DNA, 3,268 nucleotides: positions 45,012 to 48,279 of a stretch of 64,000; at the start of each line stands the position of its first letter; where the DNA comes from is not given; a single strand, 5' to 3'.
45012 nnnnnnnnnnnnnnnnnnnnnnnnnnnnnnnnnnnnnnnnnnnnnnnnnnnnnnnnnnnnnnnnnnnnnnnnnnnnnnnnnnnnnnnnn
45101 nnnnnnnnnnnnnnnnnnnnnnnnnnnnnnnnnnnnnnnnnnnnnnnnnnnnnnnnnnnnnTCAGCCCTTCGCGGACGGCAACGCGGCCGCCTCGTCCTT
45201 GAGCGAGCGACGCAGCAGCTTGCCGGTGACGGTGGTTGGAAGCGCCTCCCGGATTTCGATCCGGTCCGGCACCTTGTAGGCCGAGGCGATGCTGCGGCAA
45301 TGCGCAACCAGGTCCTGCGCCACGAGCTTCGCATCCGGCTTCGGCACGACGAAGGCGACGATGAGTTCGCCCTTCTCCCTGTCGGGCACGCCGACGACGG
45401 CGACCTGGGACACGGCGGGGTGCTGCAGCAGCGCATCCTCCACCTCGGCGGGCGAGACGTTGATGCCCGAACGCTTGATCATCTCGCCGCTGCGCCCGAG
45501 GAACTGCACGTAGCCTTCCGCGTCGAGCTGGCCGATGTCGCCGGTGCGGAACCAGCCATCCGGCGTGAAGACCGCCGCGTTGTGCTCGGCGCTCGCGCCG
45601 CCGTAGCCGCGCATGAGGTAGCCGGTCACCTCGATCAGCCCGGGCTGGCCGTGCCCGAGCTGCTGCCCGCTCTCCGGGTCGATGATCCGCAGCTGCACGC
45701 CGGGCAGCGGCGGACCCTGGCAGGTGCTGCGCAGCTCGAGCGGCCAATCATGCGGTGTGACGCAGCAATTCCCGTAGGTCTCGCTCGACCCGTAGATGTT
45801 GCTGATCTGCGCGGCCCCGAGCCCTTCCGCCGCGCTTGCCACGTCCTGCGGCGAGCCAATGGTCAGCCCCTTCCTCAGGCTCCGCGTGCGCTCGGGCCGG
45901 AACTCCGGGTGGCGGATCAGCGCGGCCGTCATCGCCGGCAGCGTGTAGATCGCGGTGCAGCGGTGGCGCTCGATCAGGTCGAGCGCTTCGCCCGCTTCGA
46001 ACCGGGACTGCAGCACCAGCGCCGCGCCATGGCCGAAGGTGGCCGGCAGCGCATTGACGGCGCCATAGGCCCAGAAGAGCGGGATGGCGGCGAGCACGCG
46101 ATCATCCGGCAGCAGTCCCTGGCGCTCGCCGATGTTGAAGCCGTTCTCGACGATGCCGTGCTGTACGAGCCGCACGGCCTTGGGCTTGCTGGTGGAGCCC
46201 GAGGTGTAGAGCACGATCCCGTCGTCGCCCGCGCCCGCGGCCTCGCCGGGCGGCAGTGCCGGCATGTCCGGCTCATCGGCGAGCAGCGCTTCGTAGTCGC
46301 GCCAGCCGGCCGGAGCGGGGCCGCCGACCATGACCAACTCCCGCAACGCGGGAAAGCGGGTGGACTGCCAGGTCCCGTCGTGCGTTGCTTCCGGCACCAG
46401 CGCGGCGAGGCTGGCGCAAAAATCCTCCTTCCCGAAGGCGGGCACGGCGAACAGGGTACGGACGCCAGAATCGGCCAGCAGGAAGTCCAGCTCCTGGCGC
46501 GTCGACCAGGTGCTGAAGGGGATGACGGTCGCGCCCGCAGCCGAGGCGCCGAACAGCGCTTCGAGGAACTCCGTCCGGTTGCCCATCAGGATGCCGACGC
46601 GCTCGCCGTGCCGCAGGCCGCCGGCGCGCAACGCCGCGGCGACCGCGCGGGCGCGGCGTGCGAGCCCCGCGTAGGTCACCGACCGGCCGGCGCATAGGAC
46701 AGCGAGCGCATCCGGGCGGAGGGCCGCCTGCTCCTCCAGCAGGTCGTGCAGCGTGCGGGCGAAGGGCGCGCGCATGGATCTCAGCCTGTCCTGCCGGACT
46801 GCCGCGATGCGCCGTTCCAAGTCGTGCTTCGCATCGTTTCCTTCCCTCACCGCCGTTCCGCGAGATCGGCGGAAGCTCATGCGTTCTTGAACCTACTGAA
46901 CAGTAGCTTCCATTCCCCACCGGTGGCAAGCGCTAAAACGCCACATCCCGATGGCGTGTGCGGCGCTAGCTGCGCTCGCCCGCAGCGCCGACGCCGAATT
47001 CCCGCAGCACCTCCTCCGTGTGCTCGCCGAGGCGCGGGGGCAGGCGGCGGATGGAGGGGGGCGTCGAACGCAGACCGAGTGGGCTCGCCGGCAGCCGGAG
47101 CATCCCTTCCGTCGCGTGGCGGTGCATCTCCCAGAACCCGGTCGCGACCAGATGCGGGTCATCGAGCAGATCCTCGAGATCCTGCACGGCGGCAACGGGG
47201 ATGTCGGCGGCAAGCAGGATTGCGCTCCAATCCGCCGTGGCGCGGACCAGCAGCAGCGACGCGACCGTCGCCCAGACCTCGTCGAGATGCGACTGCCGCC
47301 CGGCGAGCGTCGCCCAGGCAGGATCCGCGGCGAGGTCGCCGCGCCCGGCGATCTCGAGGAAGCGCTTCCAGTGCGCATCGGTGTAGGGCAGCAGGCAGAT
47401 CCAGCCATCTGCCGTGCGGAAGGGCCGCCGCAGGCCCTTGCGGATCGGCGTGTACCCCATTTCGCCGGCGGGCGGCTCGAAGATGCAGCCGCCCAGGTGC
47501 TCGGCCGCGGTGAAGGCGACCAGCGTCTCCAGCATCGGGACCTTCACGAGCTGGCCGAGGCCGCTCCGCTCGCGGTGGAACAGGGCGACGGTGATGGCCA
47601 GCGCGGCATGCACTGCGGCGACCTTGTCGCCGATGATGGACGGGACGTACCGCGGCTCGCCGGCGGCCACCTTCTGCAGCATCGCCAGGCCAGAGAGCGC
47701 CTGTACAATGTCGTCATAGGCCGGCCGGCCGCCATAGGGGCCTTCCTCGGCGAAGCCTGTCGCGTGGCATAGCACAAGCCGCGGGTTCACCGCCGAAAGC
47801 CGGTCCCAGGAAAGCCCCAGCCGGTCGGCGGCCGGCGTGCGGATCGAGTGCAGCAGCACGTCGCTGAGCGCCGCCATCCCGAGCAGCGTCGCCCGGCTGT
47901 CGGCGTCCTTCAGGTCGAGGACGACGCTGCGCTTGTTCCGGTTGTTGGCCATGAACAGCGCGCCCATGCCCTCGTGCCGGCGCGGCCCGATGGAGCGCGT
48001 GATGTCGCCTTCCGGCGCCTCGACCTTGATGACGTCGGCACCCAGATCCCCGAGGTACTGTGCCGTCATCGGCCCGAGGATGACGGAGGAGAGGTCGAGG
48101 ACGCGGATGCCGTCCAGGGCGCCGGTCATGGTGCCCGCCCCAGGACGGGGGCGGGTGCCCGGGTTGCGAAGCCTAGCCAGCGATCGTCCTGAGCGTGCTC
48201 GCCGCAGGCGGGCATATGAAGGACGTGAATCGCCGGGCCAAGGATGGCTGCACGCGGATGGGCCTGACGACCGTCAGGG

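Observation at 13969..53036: A 12-nt box, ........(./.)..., sits on the -10 region of six promoters across the catabolic island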

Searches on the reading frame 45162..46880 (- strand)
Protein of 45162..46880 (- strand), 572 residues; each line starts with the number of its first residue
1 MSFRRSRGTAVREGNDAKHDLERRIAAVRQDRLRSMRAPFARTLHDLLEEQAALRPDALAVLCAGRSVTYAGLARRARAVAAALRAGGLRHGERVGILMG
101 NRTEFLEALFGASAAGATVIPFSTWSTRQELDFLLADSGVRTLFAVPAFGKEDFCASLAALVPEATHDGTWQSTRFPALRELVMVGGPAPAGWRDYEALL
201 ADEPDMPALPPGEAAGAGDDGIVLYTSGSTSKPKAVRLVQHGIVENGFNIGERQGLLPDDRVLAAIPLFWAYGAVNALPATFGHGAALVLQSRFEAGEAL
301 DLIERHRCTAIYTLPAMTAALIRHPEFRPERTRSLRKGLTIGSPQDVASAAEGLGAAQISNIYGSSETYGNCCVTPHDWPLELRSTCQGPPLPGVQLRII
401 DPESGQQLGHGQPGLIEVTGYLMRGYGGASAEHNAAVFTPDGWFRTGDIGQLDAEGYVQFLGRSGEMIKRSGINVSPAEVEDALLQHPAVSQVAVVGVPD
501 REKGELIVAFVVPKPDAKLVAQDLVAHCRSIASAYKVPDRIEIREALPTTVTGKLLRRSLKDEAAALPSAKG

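Call 9: search_protein_families(library=pfam, proteins=[window:45162-46880:-])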
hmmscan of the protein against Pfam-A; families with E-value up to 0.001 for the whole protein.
window:45162-46880:- (572 aa): 2 families
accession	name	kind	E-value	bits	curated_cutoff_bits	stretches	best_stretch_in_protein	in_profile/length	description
PF00501.34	AMP-binding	-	6.8e-68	229.7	29.9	1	48-426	1-383/384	AMP-binding enzyme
PF13193.12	AMP-binding_C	-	4.7e-23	82.4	24.5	1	479-554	1-76/76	AMP-binding enzyme C-terminal domain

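Call 42: search_protein_families(library=ncbifam, proteins=[window:45162-46880:-], max_evalue=1e-10)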
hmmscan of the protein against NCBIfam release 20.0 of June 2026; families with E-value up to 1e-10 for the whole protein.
window:45162-46880:- (572 aa): 100 families (the best 25 are shown)
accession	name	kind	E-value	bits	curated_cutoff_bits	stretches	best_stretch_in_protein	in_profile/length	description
NF009233.0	PRK12583.1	subfamily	5.8e-97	325.4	832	1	41-565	17-551/558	fatty acid CoA ligase family protein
NF004837.0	PRK06187.1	subfamily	6.2e-96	321.7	476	1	40-565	6-523/531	long-chain-fatty-acid--CoA ligase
NF004814.0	PRK06164.1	equivalog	1.8e-83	281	677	1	38-566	6-532/540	acyl-CoA synthetase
NF006181.0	PRK08314.1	subfamily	2.2e-82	277.1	705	1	35-566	18-556/563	long-chain-fatty-acid--CoA ligase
NF006182.0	PRK08316.1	subfamily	2.8e-80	270.3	663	1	40-565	9-518/523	fatty acyl-CoA synthetase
NF004808.0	PRK06155.1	equivalog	2.4e-79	267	722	1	35-564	14-522/542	ATP-dependent acyl-CoA ligase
NF004822.0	PRK06178.1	equivalog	2.5e-76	257.5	782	1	37-564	31-567/571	acyl-CoA synthetase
NF005801.1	PRK07656.1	equivalog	2e-75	254.4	657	1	43-561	2-500/500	FadD3 family acyl-CoA ligase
NF004511.1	PRK05852.1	equivalog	4.7e-71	240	650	1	44-563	1-503/505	FadD7 family fatty acid--CoA ligase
NF004114.0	PRK05605.1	equivalog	8.5e-71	239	766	2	215-564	218-569/575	long-chain-fatty-acid--CoA ligase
TIGR03098.1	ligase_PEP_1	hypoth_equivalog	4.7e-68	229.9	592.35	1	43-562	1-516/517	acyl-CoA ligase (AMP-forming), exosortase A system-associated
NF005702.0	PRK07514.1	subfamily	6.5e-67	226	558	1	217-566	156-502/506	malonyl-CoA synthase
NF005307.0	PRK06839.1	equivalog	9.2e-67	225.8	748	1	48-561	8-490/496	o-succinylbenzoate--CoA ligase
NF009071.0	PRK12406.1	subfamily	1.2e-66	225.2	701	1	61-563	6-501/510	acyl-CoA synthetase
NF005714.0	PRK07529.1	subfamily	3.6e-66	223.8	632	1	40-565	28-577/640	acyl-CoA synthetase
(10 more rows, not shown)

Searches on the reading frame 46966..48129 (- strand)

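Call 9: search_protein_families(library=pfam, proteins=[window:46966-48129:-])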
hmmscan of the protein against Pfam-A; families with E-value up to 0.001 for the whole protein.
window:46966-48129:- (387 aa): 1 family
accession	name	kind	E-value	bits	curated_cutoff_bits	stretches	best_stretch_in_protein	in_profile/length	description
PF02515.22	CoA_transf_3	-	1.9e-107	360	23.3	1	5-371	1-366/366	CoA-transferase family III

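Call 42: search_protein_families(library=ncbifam, proteins=[window:46966-48129:-], max_evalue=1e-10)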
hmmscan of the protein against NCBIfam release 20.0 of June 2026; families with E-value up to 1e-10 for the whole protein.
window:46966-48129:- (387 aa): 7 families
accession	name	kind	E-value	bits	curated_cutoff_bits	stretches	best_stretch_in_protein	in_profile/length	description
NF052585.1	SucGlutTfsCaiB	equivalog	9.1e-64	215.5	750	1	4-378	7-388/394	succinate--glutarate CoA-transferase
NF003809.0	PRK05398.1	subfamily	9.1e-62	209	442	2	1-204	1-205/416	formyl-CoA transferase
TIGR03253.1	oxalate_frc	equivalog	1.1e-56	192.4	504.2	2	4-204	3-204/416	formyl-CoA transferase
NF041294.1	Scnl_mescCoAtase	equivalog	2.2e-56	191.7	700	1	3-375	2-380/381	succinyl-CoA:mesaconate CoA-transferase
NF008511.0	PRK11430.1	equivalog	3.6e-44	151.4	522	1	3-378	8-379/381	CoA:oxalate CoA-transferase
NF002914.1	PRK03525.1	equivalog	2.4e-28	99.2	413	1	3-380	8-383/400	L-carnitine CoA-transferase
TIGR04253.1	mesacon_CoA_iso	equivalog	3.3e-14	52.7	725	1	3-377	1-382/403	2-methylfumaryl-CoA isomerase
